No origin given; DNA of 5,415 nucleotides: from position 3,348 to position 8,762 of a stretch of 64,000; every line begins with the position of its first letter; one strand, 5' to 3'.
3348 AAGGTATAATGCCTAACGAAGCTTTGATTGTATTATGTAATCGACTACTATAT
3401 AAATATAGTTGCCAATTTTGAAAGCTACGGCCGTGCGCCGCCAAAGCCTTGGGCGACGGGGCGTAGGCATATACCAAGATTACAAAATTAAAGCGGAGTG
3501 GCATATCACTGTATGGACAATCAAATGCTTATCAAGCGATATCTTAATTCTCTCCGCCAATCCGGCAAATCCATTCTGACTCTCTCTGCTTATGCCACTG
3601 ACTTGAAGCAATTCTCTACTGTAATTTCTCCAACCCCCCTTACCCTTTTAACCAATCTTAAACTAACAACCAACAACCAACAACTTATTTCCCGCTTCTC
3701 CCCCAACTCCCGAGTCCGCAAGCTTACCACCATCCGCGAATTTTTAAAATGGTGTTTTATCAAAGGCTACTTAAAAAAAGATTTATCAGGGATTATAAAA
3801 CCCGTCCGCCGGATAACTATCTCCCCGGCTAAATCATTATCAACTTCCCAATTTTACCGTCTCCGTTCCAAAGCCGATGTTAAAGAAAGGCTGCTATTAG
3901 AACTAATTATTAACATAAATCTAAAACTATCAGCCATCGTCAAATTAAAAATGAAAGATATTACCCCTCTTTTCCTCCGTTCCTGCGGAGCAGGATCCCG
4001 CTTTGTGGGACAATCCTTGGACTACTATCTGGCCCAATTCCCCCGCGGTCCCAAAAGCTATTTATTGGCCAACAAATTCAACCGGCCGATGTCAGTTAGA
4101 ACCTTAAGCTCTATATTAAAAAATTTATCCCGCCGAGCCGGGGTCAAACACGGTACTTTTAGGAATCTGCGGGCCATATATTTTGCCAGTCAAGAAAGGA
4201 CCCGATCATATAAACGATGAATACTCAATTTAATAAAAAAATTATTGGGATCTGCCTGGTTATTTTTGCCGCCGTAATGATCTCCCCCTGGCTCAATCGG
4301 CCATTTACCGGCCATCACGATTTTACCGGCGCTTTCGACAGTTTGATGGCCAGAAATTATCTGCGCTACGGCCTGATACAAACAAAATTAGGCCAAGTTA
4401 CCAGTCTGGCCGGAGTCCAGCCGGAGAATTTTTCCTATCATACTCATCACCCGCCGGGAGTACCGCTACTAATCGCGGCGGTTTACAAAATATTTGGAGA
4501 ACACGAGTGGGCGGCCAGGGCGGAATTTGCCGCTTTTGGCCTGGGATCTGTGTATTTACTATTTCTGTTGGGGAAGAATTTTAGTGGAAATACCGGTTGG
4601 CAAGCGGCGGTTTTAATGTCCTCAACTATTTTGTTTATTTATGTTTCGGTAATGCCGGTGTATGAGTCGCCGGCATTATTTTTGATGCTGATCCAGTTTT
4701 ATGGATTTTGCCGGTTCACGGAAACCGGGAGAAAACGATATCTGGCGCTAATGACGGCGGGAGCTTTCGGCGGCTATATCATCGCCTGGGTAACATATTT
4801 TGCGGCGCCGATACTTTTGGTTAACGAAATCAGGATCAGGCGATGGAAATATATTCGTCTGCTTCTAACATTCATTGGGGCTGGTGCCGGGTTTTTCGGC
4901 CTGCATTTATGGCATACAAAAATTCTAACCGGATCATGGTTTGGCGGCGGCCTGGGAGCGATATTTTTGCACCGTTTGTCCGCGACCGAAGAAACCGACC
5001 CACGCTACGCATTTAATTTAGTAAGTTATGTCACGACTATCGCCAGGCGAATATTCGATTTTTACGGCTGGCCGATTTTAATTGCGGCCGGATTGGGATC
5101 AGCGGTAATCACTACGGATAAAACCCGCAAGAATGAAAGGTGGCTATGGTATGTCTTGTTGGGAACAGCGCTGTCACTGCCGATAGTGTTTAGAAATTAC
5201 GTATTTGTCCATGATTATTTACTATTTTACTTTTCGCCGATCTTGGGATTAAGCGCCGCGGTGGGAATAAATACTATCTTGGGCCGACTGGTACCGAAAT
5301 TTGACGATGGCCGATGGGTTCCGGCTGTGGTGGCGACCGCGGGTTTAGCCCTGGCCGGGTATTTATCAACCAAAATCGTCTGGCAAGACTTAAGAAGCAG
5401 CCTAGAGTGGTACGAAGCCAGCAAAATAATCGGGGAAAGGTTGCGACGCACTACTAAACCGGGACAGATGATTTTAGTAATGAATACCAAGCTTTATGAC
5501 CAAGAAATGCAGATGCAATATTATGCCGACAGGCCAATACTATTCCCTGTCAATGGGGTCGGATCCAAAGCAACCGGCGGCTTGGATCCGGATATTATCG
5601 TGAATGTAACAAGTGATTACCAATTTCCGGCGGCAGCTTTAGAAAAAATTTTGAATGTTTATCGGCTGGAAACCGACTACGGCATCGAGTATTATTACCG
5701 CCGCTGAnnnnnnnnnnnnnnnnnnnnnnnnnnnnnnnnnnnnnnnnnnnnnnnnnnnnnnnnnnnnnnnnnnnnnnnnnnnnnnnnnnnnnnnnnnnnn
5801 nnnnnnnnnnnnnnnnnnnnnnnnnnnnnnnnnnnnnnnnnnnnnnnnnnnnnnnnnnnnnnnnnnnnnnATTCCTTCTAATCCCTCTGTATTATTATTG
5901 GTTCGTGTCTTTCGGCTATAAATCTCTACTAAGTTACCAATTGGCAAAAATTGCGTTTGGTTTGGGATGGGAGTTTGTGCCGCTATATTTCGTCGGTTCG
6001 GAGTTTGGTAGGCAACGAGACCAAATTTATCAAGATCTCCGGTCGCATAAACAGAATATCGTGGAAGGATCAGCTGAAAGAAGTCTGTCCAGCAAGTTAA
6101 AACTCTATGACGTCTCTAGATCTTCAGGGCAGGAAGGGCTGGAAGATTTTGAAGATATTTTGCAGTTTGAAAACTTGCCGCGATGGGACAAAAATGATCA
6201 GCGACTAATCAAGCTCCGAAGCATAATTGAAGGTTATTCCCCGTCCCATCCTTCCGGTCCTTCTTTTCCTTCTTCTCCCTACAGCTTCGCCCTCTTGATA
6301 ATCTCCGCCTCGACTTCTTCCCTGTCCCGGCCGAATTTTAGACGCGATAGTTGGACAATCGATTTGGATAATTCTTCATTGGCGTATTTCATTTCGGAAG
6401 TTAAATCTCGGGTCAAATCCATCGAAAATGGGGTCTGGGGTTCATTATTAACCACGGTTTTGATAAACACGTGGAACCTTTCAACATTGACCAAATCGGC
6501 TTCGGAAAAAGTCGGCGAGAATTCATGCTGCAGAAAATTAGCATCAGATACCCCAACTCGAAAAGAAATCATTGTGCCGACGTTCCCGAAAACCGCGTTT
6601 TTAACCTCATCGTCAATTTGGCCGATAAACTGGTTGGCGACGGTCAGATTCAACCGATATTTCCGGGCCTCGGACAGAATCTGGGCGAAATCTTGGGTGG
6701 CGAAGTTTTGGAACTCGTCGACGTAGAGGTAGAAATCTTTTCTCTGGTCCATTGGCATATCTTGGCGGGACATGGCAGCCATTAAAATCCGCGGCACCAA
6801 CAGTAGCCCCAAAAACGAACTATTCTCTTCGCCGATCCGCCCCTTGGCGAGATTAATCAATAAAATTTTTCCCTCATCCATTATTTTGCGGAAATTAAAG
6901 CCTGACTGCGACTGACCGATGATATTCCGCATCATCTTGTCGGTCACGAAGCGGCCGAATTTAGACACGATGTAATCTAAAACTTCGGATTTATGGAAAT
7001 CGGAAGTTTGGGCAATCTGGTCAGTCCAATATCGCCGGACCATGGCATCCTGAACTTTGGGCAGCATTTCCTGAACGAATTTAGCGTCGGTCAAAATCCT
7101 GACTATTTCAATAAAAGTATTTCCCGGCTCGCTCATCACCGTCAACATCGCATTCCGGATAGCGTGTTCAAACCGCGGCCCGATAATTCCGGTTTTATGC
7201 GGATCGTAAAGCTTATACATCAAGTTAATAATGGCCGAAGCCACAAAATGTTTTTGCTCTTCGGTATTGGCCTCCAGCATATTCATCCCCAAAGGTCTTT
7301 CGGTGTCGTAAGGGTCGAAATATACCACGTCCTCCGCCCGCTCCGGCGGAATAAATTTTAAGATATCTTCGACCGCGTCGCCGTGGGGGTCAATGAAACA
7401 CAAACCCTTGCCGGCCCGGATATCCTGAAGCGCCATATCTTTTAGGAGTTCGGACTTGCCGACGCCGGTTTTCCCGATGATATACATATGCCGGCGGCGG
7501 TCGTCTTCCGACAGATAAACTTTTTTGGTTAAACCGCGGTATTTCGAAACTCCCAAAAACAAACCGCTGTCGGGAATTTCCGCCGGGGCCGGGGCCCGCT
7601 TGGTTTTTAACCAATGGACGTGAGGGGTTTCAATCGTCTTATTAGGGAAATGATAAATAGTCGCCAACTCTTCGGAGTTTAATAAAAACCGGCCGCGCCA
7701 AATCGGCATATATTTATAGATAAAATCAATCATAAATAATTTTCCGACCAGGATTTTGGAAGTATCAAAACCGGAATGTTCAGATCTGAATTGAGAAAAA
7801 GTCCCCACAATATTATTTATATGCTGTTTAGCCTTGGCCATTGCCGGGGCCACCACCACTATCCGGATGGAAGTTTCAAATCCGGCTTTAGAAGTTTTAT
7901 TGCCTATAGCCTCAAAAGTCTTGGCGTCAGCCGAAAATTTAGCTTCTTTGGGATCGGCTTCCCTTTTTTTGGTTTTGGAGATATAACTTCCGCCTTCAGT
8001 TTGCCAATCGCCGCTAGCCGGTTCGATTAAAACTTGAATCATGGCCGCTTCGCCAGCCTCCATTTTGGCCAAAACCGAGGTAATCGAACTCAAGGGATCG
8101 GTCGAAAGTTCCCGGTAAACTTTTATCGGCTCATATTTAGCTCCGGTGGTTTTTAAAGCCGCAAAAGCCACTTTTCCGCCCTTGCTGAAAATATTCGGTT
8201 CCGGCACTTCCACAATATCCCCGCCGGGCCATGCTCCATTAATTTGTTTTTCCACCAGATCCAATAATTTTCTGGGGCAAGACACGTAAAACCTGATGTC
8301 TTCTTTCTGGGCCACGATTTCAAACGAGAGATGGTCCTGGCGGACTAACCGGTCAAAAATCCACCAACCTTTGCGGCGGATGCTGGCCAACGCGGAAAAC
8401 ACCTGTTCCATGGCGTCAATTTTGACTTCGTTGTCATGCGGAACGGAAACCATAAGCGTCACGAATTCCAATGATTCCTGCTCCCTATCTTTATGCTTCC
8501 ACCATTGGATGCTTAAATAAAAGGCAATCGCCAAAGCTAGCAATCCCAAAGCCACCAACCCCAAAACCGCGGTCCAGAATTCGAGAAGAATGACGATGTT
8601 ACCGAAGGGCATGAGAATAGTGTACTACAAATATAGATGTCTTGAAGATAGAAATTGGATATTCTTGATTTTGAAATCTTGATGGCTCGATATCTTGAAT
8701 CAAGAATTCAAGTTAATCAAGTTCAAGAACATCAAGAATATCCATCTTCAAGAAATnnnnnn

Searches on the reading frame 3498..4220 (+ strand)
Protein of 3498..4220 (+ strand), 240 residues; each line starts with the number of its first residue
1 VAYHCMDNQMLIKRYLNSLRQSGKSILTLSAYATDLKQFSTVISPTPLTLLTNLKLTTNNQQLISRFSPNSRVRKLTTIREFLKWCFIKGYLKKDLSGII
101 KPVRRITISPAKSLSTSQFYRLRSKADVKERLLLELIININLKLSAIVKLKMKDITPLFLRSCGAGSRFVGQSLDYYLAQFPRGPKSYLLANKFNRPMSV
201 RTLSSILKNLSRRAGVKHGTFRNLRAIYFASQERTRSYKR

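Call 87: search_protein_families(library=pfam, proteins=[window:3498-4220:+], max_evalue=0.001)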
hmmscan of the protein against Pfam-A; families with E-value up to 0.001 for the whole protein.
window:3498-4220:+ (240 aa): 1 family
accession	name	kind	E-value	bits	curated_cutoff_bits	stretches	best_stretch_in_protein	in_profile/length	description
PF00589.27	Phage_integrase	-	0.00046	20.4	27.1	0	185-226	92-134/172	Phage integrase family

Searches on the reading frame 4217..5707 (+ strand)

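Call 87: search_protein_families(library=pfam, proteins=[window:4217-5707:+], max_evalue=0.001)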
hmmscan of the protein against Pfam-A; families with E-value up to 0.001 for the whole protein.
window:4217-5707:+ (496 aa): 2 families
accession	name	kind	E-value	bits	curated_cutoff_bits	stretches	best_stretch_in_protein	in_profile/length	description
PF13231.12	PMT_2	-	4.3e-12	47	26.1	1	77-202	1-128/160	Dolichyl-phosphate-mannose-protein mannosyltransferase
PF02366.24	PMT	-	3.6e-05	23.9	22.7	1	89-185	74-175/245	Dolichyl-phosphate-mannose-protein mannosyltransferase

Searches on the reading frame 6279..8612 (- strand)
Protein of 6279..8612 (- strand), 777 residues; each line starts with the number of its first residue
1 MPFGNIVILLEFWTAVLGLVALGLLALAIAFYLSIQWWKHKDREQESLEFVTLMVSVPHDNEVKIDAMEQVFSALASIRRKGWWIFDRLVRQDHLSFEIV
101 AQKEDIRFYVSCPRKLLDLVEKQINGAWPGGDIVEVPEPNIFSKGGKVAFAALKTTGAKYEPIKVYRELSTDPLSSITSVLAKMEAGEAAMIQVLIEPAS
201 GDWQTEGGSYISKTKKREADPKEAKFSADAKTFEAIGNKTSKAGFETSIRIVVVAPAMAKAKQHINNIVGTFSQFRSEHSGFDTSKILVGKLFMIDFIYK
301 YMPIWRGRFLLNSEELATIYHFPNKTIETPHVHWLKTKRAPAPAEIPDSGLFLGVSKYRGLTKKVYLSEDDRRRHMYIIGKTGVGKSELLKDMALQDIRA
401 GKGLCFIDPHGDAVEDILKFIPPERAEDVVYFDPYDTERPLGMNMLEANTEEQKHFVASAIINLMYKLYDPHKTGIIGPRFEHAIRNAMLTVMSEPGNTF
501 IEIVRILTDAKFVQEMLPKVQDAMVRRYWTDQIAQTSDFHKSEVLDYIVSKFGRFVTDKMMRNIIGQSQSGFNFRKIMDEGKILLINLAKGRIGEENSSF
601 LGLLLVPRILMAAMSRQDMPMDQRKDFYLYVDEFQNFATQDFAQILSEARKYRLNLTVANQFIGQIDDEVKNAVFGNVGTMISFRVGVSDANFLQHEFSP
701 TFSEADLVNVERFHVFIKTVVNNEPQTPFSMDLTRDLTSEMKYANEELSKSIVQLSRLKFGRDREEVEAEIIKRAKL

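Call 87: search_protein_families(library=pfam, proteins=[window:6279-8612:-], max_evalue=0.001)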
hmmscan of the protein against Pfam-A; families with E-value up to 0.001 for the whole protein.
window:6279-8612:- (777 aa): 4 families
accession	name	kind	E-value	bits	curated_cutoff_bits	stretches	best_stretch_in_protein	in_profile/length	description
PF10412.15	TrwB_AAD_bind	-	3.6e-06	26.6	20.5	1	366-464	8-100/387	Type IV secretion-system coupling protein DNA-binding domain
PF01935.23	DUF87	-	5.7e-05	23.7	23.2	1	365-461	14-120/220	Helicase HerA, central domain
PF12696.13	TraG-D_C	-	0.00012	22.5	22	1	628-705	3-82/126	TraM recognition site of TraD and TraG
PF15387.11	DUF4611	-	0.00016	22.2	32.1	0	163-225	15-79/96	Domain of unknown function (DUF4611)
